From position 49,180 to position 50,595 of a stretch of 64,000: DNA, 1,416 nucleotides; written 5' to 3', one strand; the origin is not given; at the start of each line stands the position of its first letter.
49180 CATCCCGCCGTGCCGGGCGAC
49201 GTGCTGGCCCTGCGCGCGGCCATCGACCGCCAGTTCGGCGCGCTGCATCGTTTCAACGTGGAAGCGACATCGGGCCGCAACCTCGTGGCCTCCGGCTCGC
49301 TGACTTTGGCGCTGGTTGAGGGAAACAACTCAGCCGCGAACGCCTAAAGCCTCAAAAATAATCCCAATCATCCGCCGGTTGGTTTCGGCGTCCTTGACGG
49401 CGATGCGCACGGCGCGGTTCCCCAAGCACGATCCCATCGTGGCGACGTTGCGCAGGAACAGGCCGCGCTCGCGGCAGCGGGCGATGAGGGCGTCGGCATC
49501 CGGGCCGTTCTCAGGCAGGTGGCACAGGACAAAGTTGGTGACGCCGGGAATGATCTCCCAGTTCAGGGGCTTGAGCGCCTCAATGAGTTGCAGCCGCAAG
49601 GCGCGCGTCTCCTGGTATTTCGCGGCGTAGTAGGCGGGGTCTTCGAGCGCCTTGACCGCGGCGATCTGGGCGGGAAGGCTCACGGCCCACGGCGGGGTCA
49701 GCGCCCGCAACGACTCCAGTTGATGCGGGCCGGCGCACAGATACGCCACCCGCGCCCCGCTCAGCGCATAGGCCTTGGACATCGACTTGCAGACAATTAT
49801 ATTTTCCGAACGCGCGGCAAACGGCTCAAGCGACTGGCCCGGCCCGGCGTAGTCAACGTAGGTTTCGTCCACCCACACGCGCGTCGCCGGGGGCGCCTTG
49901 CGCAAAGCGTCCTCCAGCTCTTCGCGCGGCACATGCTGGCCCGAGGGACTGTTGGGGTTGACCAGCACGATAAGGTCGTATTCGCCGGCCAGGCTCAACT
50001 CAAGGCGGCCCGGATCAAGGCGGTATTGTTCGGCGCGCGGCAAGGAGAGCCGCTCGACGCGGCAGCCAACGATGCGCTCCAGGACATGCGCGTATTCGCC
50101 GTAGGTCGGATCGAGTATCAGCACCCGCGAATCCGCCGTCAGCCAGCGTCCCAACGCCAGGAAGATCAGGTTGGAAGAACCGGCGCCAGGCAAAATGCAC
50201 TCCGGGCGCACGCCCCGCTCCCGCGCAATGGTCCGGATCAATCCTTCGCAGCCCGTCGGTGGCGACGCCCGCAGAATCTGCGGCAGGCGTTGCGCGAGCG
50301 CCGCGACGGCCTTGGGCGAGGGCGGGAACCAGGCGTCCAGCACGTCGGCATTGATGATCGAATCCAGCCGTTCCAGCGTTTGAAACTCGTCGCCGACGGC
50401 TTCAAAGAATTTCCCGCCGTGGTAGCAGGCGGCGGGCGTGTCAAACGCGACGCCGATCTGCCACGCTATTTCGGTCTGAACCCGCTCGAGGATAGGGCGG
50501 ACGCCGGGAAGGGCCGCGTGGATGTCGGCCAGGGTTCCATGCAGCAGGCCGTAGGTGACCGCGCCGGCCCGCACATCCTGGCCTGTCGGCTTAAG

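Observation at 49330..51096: Unusual fusion of a GNAT-like N-acyltransferase domain to a HisC-like PLP aminotransferase inside the lipid cluster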

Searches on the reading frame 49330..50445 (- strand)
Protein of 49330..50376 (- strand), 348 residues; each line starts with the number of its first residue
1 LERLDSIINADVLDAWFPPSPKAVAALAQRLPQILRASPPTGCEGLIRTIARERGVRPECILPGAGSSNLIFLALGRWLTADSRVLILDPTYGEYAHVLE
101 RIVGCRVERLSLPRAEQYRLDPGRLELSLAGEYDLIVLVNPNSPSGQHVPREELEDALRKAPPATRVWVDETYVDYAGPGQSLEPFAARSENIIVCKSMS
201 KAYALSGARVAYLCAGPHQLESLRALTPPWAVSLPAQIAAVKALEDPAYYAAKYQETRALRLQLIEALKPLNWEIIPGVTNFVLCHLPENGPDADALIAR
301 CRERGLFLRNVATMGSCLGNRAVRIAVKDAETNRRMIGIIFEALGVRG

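Call 24: search_solved_structures(query=window:49330-50376:-, max_evalue=1e-10, show_alignments=3)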
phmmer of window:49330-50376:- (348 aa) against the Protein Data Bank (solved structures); distinct sequences matched with E-value up to 1e-10: 31.
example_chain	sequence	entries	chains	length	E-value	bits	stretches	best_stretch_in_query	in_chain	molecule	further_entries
1lc5_A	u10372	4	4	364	4.6e-23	85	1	38-340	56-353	L-Threonine-O-3-Phosphate Decarboxylase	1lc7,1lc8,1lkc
3hdo_A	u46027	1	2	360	2.8e-22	82.3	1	14-290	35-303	Histidinol-phosphate aminotransferase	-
7szp_A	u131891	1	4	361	7.6e-22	80.9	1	14-331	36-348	Histidinol-phosphate aminotransferase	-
3ly1_A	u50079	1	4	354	2.9e-21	79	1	46-287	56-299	Putative histidinol-phosphate aminotransferase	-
1fg3_A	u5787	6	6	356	3e-21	79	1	14-338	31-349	HISTIDINOL PHOSPHATE AMINOTRANSFERASE | HISTIDINOL-PHOSPHATE AMINOTRANSFERASE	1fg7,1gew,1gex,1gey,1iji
3ffh_A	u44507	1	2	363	6.8e-20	74.5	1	41-340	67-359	Histidinol-phosphate aminotransferase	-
8bj1_A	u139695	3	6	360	1.1e-19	73.8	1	5-313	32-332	histidinol-phosphate aminotransferase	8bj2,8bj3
8bj4_A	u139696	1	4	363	1.2e-19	73.7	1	5-312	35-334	histidinol-phosphate aminotransferase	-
6oux_A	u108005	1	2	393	1.9e-19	73.1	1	41-337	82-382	Threonine phosphate decarboxylase-like enzyme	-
3euc_A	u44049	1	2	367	1.9e-18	69.8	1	10-337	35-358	Histidinol-phosphate aminotransferase 2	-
9jfb_A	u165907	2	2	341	1.9e-17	66.4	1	50-259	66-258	threonine-phosphate decarboxylase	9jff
3cq5_A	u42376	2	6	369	2.3e-17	66.2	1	64-316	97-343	Histidinol-phosphate aminotransferase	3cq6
3cq4_A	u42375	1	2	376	2.4e-17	66.1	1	64-316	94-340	Histidinol-phosphate aminotransferase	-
4wbt_A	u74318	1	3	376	4.9e-17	65.1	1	14-331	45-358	Probable histidinol-phosphate aminotransferase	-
3get_A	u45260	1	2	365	1.9e-16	63.2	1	17-334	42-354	Histidinol-phosphate aminotransferase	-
4r2n_A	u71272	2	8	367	6.5e-16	61.4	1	16-290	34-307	Putative phenylalanine aminotransferase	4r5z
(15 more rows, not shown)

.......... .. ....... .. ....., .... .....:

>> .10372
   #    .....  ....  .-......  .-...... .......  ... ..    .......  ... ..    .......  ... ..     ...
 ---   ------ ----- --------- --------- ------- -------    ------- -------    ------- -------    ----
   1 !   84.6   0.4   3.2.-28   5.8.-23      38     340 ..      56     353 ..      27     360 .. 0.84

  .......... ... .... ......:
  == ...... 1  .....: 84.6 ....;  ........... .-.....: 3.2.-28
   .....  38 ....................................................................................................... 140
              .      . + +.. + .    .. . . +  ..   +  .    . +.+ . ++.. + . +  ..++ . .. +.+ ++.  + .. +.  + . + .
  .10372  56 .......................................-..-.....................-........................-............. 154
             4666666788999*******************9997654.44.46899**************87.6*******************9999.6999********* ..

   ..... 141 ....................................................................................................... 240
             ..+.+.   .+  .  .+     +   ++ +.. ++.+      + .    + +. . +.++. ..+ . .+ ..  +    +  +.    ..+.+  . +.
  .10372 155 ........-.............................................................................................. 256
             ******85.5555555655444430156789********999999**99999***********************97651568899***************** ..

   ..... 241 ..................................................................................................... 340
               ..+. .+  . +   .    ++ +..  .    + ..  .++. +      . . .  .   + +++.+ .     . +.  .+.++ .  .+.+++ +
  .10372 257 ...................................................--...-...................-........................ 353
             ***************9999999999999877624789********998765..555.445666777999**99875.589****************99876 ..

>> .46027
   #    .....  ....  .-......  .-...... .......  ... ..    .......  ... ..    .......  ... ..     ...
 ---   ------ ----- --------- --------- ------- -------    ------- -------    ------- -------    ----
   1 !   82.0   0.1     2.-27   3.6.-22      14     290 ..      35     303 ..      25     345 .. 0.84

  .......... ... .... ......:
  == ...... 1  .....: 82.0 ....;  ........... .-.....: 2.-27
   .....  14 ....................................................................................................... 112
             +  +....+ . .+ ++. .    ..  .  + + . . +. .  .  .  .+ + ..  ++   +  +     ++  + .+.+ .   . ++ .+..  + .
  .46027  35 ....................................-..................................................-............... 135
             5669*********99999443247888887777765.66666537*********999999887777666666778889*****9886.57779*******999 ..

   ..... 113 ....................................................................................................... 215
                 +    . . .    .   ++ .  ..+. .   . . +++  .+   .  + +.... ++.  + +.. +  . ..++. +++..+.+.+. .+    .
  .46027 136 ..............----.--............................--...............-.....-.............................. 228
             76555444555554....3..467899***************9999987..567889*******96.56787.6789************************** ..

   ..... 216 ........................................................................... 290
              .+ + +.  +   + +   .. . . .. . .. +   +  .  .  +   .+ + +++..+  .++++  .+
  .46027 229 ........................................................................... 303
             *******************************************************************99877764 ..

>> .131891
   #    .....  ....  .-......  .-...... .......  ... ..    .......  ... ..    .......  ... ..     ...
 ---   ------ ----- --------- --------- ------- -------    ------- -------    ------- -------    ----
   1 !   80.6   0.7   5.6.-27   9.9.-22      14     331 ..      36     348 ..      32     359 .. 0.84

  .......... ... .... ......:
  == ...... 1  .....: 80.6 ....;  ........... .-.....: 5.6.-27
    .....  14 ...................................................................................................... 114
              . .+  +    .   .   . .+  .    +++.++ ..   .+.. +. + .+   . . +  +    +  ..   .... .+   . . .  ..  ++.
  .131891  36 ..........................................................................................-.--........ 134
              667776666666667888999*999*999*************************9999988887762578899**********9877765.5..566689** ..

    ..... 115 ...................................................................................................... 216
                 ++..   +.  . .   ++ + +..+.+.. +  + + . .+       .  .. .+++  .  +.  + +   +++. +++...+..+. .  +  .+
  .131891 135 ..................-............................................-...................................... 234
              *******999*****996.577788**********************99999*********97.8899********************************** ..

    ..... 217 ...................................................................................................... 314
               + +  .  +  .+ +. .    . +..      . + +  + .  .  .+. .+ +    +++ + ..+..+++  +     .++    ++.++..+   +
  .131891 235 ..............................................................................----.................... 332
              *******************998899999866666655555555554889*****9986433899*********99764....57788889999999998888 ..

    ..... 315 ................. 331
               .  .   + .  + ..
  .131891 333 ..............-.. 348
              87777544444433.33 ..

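Call 43: search_solved_structures(query=A2, max_evalue=1e-20, show_alignments=5)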
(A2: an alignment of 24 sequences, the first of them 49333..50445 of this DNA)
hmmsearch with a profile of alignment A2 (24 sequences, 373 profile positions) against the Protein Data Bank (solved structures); distinct sequences matched with E-value up to 1e-20: 23.
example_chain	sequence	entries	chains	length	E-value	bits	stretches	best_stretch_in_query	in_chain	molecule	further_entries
6oux_A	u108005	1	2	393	6.9e-36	127.2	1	58-369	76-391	Threonine phosphate decarboxylase-like enzyme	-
1lc5_A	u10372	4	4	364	3e-35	125.1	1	46-368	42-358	L-Threonine-O-3-Phosphate Decarboxylase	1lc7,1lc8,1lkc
3ffh_A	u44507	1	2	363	5.2e-34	121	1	48-366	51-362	Histidinol-phosphate aminotransferase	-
3ftb_A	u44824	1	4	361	2.1e-33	119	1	62-366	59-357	Histidinol-phosphate aminotransferase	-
8bj1_A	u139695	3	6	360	2.5e-33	118.8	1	26-354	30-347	histidinol-phosphate aminotransferase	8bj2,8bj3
8bj4_A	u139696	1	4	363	2.5e-33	118.7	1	26-354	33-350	histidinol-phosphate aminotransferase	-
3ly1_A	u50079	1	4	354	2.4e-32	115.5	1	71-311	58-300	Putative histidinol-phosphate aminotransferase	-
3hdo_A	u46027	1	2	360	3.8e-31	111.6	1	39-366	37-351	Histidinol-phosphate aminotransferase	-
1fg3_A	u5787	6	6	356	9.9e-31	110.2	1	56-364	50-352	HISTIDINOL PHOSPHATE AMINOTRANSFERASE | HISTIDINOL-PHOSPHATE AMINOTRANSFERASE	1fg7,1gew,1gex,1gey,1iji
7szp_A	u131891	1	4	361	8e-30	107.2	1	57-364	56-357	Histidinol-phosphate aminotransferase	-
4r2n_A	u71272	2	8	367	4.8e-29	104.7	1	62-338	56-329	Putative phenylalanine aminotransferase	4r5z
3euc_A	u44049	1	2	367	9.6e-29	103.7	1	31-367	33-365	Histidinol-phosphate aminotransferase 2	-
3get_A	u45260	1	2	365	7.2e-28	100.8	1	39-363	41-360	Histidinol-phosphate aminotransferase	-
3fkd_A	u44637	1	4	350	2.3e-27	99.2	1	54-369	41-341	L-threonine-O-3-phosphate decarboxylase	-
1h1c_A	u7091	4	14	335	4.7e-26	94.8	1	80-334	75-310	HISTIDINOL-PHOSPHATE AMINOTRANSFERASE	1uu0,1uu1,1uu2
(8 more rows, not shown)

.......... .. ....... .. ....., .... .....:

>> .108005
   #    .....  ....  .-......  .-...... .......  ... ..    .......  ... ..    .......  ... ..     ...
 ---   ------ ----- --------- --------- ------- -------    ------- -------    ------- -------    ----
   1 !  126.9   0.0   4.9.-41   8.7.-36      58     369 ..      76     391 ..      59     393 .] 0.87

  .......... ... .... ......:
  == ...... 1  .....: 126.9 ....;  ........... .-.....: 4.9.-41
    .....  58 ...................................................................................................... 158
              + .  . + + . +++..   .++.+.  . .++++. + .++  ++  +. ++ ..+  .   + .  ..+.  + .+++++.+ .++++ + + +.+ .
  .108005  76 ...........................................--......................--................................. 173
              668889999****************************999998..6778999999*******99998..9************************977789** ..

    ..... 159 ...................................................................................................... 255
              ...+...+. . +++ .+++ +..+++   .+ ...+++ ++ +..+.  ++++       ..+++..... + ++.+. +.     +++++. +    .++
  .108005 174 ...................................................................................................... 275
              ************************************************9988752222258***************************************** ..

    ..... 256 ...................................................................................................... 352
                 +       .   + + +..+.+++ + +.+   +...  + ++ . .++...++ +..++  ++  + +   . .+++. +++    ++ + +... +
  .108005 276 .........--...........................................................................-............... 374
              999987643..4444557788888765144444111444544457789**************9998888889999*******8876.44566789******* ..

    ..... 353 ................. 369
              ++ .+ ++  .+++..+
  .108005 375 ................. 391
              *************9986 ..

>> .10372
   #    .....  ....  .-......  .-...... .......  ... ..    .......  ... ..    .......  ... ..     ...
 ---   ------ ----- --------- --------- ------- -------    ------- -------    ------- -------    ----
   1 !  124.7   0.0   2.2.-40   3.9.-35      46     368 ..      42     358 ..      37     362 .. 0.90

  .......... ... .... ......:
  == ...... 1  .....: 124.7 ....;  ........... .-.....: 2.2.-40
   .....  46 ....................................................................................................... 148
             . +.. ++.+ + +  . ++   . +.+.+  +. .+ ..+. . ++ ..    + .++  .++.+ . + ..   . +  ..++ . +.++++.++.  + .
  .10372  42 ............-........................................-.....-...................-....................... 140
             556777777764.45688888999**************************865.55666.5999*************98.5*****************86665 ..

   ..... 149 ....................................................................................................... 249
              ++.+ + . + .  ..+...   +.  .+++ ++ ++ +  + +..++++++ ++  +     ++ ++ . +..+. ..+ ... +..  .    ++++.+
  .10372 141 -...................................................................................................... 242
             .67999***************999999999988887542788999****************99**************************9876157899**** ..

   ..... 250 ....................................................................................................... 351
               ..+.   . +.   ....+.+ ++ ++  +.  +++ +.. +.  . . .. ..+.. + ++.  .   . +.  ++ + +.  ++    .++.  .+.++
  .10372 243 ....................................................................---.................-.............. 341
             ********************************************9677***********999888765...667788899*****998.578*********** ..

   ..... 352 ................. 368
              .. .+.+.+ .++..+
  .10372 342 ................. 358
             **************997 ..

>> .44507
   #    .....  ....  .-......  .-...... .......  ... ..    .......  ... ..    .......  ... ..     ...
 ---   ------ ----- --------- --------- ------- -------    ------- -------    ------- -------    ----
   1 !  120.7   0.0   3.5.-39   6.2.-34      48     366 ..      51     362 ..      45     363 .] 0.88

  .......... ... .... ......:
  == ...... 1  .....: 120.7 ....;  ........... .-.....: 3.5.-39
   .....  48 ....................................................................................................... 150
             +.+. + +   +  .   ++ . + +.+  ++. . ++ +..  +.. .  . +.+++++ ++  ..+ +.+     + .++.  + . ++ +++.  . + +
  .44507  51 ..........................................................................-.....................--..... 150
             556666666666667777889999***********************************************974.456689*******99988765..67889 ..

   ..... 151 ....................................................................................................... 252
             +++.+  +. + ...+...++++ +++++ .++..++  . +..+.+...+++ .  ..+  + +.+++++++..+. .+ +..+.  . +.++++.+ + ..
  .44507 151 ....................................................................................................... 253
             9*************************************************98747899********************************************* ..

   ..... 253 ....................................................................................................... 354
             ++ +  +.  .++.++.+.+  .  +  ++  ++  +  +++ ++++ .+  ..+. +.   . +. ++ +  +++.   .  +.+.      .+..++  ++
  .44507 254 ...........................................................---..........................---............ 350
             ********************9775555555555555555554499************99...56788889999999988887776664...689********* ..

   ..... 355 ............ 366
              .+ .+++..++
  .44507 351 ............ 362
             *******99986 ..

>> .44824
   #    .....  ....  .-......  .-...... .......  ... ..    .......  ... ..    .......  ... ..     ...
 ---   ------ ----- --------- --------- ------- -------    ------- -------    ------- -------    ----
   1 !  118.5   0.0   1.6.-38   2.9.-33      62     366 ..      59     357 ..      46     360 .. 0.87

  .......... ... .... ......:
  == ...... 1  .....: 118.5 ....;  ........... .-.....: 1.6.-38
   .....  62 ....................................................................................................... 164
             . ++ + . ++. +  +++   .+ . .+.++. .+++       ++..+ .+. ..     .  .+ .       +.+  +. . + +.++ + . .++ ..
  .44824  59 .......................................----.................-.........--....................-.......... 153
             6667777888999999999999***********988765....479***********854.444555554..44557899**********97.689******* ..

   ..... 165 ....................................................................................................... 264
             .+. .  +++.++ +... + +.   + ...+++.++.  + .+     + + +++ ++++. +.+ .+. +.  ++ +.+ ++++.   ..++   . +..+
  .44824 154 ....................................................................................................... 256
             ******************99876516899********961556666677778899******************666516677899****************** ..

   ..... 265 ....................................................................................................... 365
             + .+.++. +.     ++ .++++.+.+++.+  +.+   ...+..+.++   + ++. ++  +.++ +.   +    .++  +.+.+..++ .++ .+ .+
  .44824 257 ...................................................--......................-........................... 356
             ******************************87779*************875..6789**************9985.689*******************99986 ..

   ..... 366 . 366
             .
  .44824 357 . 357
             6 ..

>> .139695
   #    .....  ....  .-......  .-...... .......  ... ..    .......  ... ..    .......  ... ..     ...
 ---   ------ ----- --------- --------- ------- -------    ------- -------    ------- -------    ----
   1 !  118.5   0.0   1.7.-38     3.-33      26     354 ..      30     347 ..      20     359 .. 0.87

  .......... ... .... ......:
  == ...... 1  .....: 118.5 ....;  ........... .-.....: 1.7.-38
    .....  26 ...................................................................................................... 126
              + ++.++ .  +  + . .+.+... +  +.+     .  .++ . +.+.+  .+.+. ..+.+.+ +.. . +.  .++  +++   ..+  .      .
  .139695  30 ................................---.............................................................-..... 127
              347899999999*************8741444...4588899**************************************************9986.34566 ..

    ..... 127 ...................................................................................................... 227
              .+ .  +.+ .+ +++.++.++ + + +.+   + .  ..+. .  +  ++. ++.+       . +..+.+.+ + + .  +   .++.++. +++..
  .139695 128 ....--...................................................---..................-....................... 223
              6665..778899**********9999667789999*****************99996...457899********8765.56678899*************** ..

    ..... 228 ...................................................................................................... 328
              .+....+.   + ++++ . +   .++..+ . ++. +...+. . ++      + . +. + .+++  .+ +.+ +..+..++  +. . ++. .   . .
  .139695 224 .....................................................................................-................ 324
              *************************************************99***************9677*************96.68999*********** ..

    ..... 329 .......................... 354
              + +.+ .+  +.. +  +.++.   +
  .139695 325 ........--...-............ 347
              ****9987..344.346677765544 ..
